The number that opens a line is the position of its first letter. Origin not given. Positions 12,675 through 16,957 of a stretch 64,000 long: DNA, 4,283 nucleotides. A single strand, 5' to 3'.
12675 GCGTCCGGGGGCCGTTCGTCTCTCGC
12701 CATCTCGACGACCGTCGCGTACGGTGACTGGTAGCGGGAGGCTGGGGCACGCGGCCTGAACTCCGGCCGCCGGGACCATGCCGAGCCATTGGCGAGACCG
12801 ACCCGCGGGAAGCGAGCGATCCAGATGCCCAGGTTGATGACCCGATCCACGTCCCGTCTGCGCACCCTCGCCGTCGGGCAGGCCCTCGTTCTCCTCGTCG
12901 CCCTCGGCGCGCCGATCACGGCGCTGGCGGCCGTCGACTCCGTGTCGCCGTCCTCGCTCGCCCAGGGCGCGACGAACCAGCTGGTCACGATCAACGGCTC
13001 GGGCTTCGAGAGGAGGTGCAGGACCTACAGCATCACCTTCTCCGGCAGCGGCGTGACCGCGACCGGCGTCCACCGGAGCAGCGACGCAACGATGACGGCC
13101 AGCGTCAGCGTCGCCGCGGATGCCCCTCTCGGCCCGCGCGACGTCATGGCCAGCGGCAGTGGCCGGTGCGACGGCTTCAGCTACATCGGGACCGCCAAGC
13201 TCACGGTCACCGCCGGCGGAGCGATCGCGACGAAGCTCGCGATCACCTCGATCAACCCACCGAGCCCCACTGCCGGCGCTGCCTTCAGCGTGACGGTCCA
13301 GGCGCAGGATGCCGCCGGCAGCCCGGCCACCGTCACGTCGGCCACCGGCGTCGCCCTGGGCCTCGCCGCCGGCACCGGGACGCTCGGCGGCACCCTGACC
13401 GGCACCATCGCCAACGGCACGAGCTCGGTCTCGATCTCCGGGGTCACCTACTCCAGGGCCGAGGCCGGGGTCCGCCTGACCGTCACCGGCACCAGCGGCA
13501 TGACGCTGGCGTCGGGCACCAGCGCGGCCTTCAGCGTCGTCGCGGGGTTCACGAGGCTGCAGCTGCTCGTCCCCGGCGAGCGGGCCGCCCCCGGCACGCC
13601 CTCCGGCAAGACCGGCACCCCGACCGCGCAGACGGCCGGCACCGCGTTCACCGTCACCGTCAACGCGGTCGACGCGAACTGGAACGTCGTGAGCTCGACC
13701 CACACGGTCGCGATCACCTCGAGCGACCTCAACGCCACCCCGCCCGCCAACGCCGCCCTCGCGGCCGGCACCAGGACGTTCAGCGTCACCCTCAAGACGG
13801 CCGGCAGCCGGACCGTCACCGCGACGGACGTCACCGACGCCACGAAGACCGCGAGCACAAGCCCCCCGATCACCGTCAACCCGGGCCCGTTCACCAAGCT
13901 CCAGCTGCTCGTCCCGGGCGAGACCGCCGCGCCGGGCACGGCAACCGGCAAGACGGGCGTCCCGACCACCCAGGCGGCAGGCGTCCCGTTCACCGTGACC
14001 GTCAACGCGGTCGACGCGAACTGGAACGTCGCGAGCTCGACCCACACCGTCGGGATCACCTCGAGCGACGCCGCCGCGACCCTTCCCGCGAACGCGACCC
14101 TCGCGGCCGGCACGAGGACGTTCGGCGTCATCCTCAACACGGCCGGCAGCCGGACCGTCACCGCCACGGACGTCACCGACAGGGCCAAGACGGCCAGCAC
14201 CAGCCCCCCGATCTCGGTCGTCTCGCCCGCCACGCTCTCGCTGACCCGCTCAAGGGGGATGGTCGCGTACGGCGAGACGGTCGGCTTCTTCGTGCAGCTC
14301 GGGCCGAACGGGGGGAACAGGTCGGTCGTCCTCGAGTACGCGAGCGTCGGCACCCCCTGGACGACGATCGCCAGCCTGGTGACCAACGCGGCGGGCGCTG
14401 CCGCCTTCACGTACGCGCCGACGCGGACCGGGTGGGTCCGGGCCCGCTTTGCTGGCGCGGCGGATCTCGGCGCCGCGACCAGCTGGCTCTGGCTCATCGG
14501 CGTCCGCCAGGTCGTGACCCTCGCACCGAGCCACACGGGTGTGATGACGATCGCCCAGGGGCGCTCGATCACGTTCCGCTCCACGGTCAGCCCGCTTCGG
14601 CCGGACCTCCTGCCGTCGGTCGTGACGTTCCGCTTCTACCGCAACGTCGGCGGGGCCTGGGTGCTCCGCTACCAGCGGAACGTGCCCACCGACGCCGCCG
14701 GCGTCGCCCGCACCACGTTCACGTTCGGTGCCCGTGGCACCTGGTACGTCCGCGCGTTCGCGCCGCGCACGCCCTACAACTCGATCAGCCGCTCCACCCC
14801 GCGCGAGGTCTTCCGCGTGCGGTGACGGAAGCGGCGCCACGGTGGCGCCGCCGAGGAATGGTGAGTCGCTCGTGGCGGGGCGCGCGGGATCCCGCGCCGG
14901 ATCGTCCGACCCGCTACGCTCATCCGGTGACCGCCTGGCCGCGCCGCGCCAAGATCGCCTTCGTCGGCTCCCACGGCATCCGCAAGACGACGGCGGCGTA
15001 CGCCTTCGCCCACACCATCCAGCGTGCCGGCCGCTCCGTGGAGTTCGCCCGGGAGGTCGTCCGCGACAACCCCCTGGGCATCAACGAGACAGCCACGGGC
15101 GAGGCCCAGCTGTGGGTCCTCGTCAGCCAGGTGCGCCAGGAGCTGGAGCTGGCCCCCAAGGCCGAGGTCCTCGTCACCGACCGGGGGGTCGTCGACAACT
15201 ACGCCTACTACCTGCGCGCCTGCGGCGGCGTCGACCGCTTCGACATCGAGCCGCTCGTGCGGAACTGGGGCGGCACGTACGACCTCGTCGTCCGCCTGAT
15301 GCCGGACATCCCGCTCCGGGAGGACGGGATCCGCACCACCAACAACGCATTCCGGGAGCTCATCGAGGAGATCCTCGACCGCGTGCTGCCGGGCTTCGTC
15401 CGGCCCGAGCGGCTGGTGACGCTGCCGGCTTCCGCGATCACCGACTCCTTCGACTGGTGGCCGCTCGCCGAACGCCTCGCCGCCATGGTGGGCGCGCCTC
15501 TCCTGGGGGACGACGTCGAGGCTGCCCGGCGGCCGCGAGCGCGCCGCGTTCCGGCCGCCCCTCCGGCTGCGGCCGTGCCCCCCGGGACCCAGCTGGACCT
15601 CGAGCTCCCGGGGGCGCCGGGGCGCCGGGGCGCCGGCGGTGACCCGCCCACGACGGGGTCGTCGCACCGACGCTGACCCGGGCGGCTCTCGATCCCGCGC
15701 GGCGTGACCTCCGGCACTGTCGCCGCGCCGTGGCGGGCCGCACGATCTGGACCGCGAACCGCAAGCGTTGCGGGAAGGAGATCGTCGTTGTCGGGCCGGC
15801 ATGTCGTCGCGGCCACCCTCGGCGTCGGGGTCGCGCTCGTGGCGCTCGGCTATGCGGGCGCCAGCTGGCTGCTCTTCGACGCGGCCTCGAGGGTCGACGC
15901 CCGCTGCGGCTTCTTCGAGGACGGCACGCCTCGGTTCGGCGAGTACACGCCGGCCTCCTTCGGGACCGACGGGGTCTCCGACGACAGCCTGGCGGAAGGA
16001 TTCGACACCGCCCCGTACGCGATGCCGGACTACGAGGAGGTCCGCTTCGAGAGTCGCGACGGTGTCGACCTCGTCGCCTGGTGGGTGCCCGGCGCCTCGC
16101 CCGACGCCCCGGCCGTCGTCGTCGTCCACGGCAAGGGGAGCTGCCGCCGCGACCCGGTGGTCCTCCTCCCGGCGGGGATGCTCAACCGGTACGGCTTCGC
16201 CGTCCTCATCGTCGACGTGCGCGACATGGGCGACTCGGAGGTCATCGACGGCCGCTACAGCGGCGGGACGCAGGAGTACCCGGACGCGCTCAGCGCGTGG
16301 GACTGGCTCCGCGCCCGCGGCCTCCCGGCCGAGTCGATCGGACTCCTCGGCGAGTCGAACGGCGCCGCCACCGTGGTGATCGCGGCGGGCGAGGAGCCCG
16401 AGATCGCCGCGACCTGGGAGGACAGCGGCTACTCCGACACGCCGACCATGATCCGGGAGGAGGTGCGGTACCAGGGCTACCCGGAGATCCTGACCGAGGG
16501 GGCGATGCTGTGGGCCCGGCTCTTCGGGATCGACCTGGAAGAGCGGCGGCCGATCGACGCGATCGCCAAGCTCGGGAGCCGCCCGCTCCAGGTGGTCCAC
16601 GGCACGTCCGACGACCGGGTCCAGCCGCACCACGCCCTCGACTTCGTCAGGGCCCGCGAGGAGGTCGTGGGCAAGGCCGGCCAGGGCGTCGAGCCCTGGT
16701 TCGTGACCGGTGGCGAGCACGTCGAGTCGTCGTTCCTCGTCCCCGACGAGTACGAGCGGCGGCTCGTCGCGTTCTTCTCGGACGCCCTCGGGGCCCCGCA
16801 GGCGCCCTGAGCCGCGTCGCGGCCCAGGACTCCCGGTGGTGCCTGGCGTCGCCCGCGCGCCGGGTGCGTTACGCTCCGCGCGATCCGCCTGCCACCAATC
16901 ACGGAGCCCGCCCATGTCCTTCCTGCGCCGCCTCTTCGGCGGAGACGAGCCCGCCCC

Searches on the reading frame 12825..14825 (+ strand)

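Call 28: search_protein_families(library=pfam, proteins=[window:12825-14825:+], max_evalue=0.01)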
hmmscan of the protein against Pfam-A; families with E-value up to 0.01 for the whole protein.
window:12825-14825:+ (666 aa): 1 family
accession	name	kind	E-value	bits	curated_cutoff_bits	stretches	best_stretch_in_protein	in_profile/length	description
PF01833.30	TIG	-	0.0089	16.4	20.9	1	37-94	3-56/84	IPT/TIG domain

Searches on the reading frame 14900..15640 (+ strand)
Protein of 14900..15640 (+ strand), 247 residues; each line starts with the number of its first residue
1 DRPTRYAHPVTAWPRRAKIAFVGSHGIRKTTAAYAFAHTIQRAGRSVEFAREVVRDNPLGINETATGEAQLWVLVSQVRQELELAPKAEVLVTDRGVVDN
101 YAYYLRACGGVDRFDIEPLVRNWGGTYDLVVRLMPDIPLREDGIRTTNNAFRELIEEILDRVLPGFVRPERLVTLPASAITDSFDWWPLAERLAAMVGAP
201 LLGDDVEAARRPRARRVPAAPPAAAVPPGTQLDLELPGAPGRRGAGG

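Call 65: search_protein_families(library=pfam, proteins=[window:14900-15640:+], max_evalue=0.00001)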
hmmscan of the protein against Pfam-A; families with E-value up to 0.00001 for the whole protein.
window:14900-15640:+ (247 aa): 1 family
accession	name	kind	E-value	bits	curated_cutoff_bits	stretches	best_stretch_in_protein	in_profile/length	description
PF13521.12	AAA_28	-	1.1e-09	39.1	27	1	18-165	1-148/164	AAA domain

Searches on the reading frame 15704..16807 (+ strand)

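Call 65: search_protein_families(library=pfam, proteins=[window:15704-16807:+], max_evalue=0.00001)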
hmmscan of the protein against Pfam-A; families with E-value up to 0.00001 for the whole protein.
window:15704-16807:+ (368 aa): 2 families
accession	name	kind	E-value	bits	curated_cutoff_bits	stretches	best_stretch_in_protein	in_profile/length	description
PF00326.27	Peptidase_S9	-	1.2e-10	41.7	22.6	1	160-363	10-211/213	Prolyl oligopeptidase family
PF02129.25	Peptidase_S15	-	1e-06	29.1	23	1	160-250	47-137/262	X-Pro dipeptidyl-peptidase (S15 family)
